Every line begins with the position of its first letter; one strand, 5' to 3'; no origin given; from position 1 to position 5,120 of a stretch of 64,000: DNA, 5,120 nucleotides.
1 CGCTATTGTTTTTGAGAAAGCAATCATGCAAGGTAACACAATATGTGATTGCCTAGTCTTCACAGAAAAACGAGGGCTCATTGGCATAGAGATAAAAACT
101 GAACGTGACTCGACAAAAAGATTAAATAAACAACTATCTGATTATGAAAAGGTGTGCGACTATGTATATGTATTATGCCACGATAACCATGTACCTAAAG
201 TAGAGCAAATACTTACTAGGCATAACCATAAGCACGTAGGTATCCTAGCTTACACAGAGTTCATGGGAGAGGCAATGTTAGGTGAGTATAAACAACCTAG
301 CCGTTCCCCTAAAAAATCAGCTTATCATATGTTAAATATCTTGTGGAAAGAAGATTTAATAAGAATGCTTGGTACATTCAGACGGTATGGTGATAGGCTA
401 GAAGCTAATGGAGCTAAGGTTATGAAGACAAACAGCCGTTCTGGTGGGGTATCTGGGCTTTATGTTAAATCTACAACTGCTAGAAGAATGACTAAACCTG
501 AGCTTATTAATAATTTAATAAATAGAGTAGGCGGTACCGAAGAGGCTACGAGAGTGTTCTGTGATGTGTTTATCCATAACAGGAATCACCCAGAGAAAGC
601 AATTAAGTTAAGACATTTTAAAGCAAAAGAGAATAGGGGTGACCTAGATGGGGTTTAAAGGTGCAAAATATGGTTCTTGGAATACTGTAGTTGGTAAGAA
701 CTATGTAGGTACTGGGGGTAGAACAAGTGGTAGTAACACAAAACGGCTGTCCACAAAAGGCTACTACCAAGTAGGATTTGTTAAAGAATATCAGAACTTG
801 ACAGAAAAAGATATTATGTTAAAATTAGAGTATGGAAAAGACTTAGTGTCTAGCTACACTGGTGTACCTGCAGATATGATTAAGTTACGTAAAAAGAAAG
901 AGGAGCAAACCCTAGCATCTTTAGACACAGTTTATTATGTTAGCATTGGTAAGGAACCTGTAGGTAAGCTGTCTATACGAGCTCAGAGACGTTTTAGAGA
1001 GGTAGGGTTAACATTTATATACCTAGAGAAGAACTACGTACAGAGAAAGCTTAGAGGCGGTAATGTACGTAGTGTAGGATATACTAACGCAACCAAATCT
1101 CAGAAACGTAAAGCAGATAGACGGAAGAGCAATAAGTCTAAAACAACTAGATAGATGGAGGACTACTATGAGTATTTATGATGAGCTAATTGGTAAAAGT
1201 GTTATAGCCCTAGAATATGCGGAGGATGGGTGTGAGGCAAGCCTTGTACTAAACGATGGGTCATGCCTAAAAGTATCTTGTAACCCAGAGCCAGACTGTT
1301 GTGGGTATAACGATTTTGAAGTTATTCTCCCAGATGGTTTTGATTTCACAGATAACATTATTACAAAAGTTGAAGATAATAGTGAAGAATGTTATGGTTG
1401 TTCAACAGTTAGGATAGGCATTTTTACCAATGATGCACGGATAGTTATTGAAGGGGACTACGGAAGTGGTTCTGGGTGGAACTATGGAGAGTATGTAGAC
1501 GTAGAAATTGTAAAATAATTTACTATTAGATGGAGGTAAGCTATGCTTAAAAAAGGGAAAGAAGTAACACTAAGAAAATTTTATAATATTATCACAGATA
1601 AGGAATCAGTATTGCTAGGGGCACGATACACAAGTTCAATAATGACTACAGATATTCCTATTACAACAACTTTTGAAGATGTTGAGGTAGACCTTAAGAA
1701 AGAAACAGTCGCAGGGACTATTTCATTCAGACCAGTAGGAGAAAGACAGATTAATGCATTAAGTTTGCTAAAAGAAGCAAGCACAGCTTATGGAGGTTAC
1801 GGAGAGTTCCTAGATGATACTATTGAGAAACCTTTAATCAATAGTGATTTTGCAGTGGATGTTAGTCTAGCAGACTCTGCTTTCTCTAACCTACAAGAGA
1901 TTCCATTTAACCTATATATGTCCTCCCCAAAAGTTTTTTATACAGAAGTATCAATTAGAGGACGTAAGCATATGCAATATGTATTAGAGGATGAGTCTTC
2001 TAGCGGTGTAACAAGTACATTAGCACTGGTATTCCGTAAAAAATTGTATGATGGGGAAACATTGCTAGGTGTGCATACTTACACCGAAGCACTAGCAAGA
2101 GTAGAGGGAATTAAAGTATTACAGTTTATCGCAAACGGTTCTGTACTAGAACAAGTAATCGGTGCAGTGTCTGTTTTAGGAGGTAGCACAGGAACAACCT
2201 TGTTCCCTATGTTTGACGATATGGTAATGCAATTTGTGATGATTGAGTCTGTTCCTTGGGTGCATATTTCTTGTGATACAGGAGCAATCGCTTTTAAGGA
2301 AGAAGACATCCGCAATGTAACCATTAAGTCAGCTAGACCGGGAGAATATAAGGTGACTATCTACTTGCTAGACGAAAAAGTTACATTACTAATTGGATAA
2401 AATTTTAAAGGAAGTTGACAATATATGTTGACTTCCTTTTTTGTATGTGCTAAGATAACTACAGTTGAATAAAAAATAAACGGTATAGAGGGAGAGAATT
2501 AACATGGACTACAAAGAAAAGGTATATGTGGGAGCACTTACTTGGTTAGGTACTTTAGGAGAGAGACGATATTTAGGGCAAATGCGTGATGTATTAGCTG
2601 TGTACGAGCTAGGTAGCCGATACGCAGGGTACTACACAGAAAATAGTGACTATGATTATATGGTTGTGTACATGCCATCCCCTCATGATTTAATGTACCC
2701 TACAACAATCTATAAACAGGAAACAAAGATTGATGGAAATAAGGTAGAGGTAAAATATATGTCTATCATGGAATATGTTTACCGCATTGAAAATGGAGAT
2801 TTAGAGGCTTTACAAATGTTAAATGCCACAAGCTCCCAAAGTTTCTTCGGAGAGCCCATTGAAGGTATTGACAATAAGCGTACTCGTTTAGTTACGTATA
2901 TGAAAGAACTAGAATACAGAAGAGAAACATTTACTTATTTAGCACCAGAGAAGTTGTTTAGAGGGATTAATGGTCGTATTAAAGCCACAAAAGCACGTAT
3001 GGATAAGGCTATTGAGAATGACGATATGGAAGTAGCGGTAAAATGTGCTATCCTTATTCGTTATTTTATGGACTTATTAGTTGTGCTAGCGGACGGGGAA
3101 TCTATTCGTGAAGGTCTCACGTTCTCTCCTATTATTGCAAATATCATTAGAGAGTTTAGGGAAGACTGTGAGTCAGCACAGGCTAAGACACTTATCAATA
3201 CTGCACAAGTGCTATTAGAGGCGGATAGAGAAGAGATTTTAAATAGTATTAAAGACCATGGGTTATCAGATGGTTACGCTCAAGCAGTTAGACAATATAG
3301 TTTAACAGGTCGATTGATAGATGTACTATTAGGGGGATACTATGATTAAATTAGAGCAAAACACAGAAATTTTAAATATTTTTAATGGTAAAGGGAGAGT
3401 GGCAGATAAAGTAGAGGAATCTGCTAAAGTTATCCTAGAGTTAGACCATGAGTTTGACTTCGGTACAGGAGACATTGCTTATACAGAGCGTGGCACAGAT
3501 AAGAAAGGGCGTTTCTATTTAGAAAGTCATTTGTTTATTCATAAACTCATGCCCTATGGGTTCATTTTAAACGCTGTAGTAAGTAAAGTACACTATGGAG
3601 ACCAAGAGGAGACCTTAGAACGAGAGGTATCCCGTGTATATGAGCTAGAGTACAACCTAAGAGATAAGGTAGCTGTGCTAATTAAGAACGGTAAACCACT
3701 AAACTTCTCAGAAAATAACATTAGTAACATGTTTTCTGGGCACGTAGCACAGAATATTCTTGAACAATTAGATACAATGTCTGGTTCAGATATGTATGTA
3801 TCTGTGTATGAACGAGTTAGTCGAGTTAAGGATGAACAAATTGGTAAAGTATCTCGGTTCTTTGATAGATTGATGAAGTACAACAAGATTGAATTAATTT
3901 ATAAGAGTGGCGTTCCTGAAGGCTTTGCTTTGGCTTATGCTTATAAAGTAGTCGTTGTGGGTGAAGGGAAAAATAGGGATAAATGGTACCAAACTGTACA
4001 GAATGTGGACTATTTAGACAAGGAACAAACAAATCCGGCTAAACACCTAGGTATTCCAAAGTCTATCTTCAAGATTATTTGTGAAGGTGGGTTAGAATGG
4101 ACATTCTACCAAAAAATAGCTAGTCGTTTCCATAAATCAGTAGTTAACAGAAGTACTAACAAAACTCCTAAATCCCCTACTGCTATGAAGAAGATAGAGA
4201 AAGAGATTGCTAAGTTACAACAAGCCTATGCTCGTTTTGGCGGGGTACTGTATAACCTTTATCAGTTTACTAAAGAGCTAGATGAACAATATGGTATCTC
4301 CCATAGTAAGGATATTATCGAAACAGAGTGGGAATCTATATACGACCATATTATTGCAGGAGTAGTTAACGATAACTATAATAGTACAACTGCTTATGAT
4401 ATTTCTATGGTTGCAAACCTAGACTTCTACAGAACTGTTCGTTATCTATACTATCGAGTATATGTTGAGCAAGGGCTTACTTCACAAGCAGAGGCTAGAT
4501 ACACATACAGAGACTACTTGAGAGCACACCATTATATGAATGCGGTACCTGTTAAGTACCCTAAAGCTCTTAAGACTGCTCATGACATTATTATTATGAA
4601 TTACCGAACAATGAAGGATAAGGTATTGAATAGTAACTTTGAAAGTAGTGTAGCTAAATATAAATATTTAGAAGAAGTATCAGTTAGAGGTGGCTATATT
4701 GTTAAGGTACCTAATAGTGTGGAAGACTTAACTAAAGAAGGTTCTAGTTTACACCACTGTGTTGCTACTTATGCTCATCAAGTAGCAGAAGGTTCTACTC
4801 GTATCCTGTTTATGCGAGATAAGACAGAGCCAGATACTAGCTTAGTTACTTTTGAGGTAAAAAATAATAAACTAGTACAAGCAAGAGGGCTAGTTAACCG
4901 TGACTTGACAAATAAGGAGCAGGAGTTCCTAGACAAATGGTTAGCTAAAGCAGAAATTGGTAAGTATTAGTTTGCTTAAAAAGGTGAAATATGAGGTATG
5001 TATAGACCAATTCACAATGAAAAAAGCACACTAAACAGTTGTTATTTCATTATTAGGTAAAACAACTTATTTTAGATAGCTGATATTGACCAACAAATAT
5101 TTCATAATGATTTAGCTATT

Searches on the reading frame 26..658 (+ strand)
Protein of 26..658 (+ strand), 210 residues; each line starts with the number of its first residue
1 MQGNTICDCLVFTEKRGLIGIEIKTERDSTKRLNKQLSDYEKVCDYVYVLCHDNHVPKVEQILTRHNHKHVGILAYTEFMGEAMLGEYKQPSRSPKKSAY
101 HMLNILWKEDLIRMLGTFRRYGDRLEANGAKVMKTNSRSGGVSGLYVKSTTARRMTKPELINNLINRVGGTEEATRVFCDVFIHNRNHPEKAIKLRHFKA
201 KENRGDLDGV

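Call 97: search_protein_families(library=phrogs, proteins=[window:26-658:+], max_evalue=0.00001)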
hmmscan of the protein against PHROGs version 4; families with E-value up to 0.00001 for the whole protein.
window:26-658:+ (210 aa): 1 family
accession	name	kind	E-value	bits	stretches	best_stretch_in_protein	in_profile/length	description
phrog_984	-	unknown function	1.6e-81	274.6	1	2-203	38-229/230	-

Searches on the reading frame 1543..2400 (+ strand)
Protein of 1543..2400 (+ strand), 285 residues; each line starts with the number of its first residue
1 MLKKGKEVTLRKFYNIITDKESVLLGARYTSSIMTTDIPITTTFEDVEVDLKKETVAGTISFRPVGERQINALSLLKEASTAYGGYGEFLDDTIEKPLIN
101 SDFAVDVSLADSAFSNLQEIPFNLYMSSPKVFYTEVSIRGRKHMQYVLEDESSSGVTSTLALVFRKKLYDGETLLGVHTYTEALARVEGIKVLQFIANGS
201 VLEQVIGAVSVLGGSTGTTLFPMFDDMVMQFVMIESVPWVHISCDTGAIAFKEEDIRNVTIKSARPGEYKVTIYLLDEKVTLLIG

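Call 97: search_protein_families(library=phrogs, proteins=[window:1543-2400:+], max_evalue=0.00001)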
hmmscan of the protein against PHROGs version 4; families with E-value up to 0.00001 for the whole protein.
window:1543-2400:+ (285 aa): 1 family
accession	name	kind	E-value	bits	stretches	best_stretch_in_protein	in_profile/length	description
phrog_1113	-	unknown function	5.4e-64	217.2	1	3-284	3-291/292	-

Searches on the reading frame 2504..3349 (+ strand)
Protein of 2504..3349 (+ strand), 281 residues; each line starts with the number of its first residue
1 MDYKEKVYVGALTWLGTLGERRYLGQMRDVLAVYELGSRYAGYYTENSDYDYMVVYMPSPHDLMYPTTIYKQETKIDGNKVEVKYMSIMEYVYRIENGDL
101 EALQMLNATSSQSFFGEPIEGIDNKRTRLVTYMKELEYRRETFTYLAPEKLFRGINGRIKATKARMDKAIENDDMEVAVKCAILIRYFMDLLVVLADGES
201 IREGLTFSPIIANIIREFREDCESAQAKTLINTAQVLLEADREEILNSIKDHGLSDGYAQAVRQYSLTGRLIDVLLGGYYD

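Call 97: search_protein_families(library=phrogs, proteins=[window:2504-3349:+], max_evalue=0.00001)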
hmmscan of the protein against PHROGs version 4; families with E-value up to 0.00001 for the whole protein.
window:2504-3349:+ (281 aa): 2 families
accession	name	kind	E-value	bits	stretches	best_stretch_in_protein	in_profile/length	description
phrog_18009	-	unknown function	8e-164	544.9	1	1-281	1-281/281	-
phrog_388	-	DNA, RNA and nucleotide metabolism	6.1e-13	49.6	1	27-131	35-141/351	nucleotidyltransferase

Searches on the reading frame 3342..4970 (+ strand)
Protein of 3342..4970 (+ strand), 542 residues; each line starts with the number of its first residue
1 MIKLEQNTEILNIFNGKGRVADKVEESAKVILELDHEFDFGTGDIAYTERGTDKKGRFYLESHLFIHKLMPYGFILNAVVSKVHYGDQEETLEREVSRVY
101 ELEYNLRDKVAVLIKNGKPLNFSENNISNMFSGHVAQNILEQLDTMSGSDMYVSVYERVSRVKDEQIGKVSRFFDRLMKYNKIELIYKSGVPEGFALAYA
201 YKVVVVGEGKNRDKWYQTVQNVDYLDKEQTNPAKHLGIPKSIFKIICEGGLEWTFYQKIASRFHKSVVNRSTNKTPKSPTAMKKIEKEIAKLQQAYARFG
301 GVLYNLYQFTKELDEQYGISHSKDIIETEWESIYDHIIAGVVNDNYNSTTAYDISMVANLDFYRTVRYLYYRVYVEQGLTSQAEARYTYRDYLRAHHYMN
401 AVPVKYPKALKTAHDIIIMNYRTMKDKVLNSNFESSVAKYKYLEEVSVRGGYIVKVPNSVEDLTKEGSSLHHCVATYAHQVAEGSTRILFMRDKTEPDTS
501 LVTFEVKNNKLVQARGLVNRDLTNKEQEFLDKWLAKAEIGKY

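Call 97: search_protein_families(library=phrogs, proteins=[window:3342-4970:+], max_evalue=0.00001)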
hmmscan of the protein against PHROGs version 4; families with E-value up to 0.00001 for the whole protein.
window:3342-4970:+ (542 aa): 8 families
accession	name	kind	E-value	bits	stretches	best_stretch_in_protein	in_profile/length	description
phrog_3169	-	unknown function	2.6e-143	479.5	1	17-540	5-469/474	-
phrog_8470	-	unknown function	6.7e-34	118.7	1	124-537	212-551/567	-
phrog_7484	-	unknown function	5.8e-26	92.2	1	400-537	306-443/450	-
phrog_9653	-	unknown function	1.3e-20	74.9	1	331-538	177-367/373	-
phrog_9253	-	unknown function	7.1e-13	48.5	1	361-506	599-756/819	-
phrog_16315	-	unknown function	1.2e-08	35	1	410-526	394-505/532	-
phrog_3200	-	unknown function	8.3e-08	32.1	1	353-509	475-642/683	-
phrog_28566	-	unknown function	1e-07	32.3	1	353-512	198-368/406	-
